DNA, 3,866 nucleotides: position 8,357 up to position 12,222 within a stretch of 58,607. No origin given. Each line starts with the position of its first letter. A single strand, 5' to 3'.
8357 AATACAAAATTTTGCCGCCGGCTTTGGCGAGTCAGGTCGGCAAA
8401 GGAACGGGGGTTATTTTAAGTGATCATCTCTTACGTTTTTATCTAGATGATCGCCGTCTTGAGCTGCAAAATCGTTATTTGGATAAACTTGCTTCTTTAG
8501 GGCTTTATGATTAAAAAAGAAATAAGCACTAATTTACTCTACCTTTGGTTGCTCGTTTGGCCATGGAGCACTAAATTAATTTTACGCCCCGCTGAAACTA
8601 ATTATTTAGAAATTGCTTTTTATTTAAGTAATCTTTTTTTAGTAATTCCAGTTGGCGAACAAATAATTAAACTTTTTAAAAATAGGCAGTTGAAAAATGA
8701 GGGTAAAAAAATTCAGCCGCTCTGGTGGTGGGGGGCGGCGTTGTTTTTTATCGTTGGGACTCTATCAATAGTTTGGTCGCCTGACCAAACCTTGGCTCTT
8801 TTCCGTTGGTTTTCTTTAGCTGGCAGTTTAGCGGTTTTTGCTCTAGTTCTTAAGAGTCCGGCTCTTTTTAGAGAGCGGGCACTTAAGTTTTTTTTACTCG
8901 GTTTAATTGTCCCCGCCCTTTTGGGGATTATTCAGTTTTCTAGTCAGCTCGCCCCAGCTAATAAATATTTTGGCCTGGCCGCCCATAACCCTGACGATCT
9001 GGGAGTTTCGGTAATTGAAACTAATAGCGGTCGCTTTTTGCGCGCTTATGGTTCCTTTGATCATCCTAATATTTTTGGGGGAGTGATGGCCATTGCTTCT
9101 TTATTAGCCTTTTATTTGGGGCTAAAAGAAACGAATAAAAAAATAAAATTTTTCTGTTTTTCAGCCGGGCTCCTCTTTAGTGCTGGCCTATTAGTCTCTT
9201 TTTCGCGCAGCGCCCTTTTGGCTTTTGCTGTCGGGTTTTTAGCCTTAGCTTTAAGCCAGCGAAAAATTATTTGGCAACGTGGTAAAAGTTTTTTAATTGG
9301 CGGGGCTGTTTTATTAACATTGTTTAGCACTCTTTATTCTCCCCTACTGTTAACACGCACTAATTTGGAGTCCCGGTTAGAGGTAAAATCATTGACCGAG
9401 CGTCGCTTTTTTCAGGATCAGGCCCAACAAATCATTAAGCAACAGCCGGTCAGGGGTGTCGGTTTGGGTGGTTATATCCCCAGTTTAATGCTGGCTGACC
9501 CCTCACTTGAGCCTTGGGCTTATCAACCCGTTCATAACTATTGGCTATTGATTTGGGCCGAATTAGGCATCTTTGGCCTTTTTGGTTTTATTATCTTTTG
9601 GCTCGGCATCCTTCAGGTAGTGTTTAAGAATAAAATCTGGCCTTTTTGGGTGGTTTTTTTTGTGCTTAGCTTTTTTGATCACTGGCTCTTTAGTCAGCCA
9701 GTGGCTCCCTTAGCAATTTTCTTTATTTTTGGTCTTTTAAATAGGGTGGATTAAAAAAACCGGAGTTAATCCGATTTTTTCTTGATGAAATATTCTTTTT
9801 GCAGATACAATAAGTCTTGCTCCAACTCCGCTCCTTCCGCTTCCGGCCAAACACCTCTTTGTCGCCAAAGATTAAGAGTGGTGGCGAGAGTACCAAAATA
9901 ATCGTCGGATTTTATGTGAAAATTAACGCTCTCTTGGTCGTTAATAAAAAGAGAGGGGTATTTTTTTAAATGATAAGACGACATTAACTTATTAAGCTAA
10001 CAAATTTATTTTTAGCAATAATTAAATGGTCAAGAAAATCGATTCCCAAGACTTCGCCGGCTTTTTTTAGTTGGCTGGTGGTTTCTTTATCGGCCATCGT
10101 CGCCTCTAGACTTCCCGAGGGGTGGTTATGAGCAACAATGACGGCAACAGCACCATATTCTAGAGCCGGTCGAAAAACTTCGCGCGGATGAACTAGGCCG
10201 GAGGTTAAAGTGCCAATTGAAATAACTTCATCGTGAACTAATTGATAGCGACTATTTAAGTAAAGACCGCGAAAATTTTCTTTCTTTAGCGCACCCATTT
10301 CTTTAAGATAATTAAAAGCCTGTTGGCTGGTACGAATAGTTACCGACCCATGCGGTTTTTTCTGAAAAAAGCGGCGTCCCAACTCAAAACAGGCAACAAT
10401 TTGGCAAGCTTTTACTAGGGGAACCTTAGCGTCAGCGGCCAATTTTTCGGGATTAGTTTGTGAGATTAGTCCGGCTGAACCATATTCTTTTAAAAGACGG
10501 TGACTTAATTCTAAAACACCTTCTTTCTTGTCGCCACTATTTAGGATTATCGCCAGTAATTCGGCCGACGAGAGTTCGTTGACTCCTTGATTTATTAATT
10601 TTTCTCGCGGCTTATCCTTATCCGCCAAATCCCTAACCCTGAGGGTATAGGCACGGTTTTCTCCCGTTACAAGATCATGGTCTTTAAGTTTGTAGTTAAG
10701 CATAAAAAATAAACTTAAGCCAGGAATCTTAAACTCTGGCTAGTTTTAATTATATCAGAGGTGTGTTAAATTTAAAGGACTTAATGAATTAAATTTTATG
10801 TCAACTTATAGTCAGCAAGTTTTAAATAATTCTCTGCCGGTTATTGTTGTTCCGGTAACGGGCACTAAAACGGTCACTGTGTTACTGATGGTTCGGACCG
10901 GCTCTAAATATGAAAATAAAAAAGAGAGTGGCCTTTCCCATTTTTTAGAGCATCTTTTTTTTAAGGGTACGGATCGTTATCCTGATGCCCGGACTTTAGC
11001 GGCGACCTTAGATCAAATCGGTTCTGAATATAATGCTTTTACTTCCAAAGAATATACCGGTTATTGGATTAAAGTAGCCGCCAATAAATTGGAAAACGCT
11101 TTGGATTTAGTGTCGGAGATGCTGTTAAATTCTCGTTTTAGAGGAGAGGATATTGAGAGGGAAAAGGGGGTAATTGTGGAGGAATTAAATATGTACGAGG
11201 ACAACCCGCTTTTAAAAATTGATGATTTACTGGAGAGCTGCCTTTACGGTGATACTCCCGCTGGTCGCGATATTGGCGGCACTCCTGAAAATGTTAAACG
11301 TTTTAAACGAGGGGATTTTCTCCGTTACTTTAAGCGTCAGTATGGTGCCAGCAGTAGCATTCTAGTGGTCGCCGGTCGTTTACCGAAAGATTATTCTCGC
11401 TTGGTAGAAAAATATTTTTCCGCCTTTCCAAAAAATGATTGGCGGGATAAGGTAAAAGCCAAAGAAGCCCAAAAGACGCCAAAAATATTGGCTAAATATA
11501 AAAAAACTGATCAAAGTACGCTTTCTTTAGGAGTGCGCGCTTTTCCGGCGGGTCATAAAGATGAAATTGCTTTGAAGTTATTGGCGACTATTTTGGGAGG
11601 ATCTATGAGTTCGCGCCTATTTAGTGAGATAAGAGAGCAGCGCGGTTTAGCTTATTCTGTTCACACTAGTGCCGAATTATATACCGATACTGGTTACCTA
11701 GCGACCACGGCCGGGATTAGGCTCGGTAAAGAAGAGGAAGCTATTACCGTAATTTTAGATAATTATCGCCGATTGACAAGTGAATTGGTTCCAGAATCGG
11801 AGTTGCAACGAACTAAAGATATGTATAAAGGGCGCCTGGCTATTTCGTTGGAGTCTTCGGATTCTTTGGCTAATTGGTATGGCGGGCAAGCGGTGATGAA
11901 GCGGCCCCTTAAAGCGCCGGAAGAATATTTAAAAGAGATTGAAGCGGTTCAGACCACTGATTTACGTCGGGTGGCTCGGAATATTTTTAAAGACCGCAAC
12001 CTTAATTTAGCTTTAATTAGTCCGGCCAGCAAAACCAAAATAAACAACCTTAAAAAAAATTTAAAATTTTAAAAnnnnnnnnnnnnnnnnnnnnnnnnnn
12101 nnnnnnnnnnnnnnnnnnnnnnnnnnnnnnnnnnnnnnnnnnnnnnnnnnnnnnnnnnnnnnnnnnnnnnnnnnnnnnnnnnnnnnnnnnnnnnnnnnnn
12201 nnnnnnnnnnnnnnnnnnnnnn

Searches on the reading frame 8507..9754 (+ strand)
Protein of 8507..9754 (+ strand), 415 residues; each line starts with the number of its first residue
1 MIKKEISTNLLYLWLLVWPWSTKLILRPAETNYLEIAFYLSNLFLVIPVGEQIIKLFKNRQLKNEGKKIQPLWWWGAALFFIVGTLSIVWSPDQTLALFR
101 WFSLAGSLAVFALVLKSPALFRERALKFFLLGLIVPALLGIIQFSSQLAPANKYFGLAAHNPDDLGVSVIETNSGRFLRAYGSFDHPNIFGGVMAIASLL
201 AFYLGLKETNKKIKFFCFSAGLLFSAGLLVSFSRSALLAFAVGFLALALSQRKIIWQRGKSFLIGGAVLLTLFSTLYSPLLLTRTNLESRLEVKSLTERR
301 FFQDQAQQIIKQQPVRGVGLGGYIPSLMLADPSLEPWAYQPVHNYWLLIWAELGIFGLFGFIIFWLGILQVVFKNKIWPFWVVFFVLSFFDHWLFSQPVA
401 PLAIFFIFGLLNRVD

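Call 10: search_protein_families(library=pfam, proteins=[window:8507-9754:+], max_evalue=0.001)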
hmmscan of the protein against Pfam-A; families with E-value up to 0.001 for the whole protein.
window:8507-9754:+ (415 aa): 1 family
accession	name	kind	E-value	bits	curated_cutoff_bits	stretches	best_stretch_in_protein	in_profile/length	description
PF04932.20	Wzy_C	-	6.5e-18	65.4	31.7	1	222-362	4-149/149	O-Antigen ligase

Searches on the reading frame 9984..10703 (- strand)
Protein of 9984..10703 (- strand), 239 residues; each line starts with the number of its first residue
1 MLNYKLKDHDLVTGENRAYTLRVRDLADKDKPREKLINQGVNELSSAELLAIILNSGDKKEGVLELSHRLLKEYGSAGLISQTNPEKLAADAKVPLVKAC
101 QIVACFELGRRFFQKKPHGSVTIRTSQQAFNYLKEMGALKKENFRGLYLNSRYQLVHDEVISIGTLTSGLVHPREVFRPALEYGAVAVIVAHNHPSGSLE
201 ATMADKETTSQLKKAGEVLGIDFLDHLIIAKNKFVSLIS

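Call 10: search_protein_families(library=pfam, proteins=[window:9984-10703:-], max_evalue=0.001)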
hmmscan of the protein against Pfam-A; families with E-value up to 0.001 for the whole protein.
window:9984-10703:- (239 aa): 2 families
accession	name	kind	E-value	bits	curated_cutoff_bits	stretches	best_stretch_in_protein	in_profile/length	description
PF04002.20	RadC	-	4.4e-38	130.4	22.1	1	123-237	1-116/121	RadC-like JAB domain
PF20582.4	UPF0758_N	-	1.1e-17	64.3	27.1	1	24-89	2-66/77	UPF0758 N-terminal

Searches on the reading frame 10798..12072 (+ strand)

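Call 10: search_protein_families(library=pfam, proteins=[window:10798-12072:+], max_evalue=0.001)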
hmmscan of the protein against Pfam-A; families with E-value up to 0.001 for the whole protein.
window:10798-12072:+ (424 aa): 2 families
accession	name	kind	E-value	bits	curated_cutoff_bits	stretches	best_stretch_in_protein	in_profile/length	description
PF00675.25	Peptidase_M16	-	1.1e-36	126.4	22.3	1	22-161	9-147/149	Insulinase (Peptidase family M16)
PF05193.26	Peptidase_M16_C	-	1.5e-33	116.6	23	1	169-342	2-180/181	Peptidase M16 inactive domain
